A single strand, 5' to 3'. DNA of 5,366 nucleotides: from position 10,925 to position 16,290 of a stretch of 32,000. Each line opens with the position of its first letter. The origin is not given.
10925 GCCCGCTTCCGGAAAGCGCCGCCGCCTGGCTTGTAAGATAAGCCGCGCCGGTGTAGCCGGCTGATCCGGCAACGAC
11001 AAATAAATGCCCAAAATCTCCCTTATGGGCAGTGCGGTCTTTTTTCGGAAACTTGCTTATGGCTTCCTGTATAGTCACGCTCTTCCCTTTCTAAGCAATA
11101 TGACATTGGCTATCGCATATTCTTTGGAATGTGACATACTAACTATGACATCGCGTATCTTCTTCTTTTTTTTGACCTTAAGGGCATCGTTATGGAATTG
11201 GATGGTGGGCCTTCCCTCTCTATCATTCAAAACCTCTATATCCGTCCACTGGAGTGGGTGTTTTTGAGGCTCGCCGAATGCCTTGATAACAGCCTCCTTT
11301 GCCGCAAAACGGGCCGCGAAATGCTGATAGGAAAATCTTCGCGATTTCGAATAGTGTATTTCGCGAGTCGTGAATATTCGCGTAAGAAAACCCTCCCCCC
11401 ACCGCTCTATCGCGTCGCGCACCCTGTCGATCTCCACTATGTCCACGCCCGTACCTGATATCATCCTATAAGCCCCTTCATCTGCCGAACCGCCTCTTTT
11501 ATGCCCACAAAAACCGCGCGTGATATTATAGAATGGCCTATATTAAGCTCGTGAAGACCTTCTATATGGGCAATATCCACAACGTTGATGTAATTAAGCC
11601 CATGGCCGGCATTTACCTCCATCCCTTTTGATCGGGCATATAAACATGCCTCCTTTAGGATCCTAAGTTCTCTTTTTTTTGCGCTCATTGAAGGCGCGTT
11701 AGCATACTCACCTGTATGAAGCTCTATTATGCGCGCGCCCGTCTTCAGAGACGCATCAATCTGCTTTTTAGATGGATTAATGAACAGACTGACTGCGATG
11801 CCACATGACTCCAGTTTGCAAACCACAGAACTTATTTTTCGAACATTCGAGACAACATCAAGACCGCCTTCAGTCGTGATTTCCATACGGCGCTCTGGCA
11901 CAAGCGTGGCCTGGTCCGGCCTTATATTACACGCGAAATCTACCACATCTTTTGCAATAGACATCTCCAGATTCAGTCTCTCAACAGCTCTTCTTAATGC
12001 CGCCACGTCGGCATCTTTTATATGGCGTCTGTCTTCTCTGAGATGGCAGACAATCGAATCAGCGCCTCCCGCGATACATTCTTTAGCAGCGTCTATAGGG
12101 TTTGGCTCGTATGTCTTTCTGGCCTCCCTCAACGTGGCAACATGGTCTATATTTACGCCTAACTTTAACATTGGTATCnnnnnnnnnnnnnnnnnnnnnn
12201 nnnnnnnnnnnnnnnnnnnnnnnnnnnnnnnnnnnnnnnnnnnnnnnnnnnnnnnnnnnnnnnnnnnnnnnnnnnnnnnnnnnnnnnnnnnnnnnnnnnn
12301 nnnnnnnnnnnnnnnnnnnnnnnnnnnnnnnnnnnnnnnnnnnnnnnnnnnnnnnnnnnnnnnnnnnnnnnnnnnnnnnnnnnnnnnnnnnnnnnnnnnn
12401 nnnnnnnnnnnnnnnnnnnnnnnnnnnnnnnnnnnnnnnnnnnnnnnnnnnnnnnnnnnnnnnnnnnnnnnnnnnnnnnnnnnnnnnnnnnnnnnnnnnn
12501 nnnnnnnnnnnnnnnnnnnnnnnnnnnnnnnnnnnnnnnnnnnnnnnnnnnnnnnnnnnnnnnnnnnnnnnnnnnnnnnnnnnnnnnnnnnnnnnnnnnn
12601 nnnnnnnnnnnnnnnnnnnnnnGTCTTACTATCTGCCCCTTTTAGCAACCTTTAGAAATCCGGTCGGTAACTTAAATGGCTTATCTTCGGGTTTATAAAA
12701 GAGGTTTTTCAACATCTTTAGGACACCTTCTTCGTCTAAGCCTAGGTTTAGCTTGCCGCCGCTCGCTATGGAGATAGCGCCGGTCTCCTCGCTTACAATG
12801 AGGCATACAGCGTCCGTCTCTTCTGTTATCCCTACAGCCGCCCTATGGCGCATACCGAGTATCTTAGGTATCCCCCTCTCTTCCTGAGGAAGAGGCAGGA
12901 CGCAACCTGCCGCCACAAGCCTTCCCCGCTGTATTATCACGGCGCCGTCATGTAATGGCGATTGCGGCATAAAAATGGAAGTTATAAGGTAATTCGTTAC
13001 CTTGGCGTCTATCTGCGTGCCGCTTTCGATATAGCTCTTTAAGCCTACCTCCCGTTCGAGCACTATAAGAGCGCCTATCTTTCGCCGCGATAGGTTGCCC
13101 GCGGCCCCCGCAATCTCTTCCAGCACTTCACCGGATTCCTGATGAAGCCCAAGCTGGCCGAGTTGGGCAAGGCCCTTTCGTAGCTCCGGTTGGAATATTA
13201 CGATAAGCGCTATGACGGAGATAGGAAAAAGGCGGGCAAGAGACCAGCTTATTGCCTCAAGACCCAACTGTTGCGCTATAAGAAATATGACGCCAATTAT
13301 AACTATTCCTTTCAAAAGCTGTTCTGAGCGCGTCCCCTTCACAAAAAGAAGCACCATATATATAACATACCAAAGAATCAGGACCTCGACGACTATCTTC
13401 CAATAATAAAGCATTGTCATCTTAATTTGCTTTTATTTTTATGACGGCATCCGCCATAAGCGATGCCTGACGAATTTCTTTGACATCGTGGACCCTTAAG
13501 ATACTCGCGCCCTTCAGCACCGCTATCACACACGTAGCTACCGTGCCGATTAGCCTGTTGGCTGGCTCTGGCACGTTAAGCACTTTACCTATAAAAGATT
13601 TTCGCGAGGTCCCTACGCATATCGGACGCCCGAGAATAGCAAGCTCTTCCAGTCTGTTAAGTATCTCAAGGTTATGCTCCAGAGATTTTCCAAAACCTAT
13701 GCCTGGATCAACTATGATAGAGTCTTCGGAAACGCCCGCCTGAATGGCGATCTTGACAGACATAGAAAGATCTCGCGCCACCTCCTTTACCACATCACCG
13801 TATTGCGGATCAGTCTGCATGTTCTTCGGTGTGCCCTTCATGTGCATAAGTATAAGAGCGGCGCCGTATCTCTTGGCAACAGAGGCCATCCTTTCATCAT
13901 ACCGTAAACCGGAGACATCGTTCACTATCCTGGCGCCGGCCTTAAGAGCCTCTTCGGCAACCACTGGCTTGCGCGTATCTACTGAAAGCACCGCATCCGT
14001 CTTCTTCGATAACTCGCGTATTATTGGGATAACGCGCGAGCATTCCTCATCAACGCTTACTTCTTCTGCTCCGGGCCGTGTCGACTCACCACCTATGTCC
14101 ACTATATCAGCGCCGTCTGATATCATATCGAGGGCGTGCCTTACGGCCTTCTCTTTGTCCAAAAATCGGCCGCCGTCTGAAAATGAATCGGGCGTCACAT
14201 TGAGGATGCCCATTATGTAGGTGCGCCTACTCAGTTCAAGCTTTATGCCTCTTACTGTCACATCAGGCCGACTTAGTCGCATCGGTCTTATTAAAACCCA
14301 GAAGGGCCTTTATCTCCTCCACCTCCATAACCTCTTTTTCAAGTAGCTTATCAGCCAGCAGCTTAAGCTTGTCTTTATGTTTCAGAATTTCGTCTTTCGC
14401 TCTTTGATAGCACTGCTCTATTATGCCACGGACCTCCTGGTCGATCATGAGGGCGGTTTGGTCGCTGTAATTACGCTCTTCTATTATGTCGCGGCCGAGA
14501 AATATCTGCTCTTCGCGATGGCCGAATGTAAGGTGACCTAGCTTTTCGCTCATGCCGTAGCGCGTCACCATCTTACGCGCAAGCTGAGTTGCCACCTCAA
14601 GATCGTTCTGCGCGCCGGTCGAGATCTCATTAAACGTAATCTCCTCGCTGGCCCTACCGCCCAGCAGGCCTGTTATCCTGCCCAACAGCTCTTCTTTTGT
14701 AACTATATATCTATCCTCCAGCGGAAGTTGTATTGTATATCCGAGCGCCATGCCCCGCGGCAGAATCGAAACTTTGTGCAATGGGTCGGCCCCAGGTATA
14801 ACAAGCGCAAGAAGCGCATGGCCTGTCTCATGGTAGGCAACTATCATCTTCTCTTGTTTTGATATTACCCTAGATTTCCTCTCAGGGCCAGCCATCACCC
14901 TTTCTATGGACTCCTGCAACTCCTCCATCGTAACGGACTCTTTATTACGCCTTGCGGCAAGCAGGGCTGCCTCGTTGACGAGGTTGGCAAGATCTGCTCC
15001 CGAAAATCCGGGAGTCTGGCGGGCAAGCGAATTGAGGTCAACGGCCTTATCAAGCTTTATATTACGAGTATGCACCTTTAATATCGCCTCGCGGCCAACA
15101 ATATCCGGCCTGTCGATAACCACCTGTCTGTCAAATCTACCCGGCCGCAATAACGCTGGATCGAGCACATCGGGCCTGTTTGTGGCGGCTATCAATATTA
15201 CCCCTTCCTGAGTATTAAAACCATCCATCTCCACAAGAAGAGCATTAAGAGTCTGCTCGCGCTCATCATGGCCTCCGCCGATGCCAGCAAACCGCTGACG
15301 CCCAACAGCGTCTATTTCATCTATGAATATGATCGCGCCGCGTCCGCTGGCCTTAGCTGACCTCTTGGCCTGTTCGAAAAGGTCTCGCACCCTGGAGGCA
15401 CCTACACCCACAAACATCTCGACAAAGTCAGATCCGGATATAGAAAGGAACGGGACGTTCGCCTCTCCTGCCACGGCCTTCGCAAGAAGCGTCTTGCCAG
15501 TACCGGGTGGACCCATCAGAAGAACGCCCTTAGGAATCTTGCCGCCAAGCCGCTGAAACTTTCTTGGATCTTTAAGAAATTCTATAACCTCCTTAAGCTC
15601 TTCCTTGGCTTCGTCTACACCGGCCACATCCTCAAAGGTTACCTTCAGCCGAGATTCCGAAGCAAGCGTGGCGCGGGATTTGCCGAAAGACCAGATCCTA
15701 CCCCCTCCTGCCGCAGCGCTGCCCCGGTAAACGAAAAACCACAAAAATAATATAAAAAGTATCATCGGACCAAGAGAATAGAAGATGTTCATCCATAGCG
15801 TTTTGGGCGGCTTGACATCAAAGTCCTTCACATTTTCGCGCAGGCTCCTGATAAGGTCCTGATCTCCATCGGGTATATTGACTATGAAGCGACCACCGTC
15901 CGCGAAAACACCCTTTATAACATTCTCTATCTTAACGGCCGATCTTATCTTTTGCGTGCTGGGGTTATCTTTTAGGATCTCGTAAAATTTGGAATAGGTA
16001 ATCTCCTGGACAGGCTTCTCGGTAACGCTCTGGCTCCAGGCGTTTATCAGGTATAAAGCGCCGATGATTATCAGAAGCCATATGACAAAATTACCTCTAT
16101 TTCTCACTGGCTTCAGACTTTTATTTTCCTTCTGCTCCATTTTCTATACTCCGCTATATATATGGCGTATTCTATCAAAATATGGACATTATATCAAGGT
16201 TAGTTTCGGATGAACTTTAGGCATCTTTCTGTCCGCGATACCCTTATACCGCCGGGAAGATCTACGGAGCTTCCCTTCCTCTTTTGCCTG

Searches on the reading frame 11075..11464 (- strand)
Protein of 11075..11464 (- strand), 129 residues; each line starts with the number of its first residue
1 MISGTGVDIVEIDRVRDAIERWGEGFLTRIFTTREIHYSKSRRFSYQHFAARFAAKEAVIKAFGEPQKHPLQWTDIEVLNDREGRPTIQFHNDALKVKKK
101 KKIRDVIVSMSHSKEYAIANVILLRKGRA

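Call 22: find_encoding_contigs(protein=window:11075-11464:-, flank=10000, max_places=4)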
Protein window:11075-11464:- (129 aa): 1 contig read that carries it; 1 place shown.
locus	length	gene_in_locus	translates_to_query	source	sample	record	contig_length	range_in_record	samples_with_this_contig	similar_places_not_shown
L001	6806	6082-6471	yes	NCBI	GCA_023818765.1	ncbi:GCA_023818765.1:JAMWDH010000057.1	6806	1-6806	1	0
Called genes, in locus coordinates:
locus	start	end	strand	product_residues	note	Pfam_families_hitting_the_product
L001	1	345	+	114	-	PF22780:HI0933_like_1st (weak), PF03486:HI0933_like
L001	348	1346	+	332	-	PF01171:ATP_bind_3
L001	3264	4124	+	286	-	PF00809:Pterin_bind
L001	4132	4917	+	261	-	PF02457:DAC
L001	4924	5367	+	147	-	-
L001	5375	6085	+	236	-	PF03740:PdxJ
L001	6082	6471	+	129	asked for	PF01648:ACPS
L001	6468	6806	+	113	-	PF01256:Carb_kinase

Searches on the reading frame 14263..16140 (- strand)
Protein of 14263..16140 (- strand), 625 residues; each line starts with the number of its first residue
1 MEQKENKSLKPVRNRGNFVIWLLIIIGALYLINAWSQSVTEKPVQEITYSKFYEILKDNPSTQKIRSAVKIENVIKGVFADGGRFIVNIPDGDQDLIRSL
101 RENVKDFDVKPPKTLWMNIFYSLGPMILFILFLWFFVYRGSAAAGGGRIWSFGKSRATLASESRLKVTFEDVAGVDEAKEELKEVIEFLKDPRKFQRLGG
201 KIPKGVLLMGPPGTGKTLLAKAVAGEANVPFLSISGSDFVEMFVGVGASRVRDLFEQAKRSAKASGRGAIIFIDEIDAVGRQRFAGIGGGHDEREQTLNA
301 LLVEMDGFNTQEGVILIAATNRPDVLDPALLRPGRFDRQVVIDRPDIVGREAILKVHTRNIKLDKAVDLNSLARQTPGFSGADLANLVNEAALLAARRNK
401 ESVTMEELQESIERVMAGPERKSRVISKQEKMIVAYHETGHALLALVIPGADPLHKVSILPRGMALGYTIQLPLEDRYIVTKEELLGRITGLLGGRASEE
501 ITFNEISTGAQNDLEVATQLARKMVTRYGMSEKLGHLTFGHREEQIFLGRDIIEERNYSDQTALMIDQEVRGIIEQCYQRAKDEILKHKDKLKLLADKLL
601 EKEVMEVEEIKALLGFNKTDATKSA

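Call 68: search_protein_families(library=pfam, proteins=[window:14263-16140:-], max_evalue=0.0001)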
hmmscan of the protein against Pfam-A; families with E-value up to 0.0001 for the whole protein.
window:14263-16140:- (625 aa): 7 families
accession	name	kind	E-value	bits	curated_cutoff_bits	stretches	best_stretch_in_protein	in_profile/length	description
PF01434.24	Peptidase_M41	-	4e-73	245.8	29.9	1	424-612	1-190/191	Peptidase family M41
PF00004.35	AAA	-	1.2e-44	152.4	21.2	1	206-343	1-130/131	ATPase family associated with various cellular activities (AAA)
PF17862.7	AAA_lid_3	-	1.1e-17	63.6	27.2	1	367-409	2-44/45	AAA+ lid domain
PF07728.20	AAA_5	-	3.3e-08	34.1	22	1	205-332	1-137/139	AAA domain (dynein-related subfamily)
PF06480.20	FtsH_ext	-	4.6e-08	33.7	25.5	1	19-112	2-99/103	FtsH Extracellular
PF06068.19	TIP49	-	1.7e-05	24.6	23.8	1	174-240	28-89/347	TIP49 P-loop domain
PF13191.12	AAA_16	-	2e-05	25.6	32.6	0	199-228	20-49/167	AAA ATPase domain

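Call 72: list_cluster_members(proteins=[window:14263-16140:-, window:11075-11464:-])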
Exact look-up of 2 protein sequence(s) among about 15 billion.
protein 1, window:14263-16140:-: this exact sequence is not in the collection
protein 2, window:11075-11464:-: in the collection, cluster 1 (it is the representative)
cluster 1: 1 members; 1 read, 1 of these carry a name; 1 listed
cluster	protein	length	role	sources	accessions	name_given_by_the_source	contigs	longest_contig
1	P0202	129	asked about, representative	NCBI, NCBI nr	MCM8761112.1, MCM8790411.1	MAG: holo-ACP synthase [Candidatus Omnitrophica bacterium] | holo-ACP synthase [Candidatus Omnitrophota bacterium]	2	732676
